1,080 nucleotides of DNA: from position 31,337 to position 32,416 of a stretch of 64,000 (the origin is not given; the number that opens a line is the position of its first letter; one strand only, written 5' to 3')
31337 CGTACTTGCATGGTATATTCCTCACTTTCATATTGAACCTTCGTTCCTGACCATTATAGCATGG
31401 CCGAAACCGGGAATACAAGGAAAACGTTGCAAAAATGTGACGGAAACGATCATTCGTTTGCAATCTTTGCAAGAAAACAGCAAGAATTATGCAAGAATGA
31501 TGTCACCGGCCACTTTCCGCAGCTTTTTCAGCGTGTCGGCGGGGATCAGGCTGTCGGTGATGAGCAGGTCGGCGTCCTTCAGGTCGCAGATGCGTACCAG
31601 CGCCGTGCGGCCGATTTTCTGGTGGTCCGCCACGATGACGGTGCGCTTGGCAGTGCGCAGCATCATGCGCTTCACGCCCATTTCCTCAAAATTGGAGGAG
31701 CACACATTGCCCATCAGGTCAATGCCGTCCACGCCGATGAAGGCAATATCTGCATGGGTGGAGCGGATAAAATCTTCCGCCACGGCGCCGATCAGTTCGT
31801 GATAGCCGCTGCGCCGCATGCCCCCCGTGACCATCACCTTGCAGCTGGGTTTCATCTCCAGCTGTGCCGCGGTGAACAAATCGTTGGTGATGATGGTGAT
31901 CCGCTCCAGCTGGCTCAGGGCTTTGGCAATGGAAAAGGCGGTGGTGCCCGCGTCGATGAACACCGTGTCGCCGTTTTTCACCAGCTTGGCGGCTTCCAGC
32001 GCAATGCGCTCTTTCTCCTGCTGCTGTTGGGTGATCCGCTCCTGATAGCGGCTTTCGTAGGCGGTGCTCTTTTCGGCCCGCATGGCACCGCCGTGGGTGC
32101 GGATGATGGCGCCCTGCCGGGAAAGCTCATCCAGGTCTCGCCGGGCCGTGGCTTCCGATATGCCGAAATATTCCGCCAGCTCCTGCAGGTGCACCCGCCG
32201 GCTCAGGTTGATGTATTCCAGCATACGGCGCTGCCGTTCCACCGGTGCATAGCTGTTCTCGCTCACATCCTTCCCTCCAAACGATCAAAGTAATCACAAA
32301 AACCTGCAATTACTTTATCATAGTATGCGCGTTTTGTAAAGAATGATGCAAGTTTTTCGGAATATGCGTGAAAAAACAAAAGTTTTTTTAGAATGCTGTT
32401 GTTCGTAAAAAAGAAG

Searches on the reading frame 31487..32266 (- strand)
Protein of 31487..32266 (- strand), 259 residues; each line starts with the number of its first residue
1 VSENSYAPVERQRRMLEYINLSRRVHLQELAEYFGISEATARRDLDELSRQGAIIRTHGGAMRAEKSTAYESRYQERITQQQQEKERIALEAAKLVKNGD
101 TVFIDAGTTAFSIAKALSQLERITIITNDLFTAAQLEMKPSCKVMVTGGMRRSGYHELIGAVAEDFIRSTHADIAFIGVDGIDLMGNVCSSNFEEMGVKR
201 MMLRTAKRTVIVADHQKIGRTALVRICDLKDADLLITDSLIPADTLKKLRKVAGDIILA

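Call 71: search_protein_families(library=pfam, proteins=[window:31487-32266:-], max_evalue=0.00001)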
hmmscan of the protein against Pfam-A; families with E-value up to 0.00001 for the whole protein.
window:31487-32266:- (259 aa): 4 families
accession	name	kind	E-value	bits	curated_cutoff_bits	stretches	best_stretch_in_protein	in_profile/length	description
PF00455.28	DeoRC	-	4.6e-52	176.6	31.8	1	81-239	2-160/160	DeoR C terminal sensor domain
PF08220.18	HTH_DeoR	-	8.1e-20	70.8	21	1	11-65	1-55/57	DeoR-like helix-turn-helix domain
PF08279.18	HTH_11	-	2.2e-08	34.3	25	1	11-58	1-49/55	HTH domain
PF00392.27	GntR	-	5.7e-06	26.3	27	0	27-61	27-61/64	Bacterial regulatory proteins, gntR family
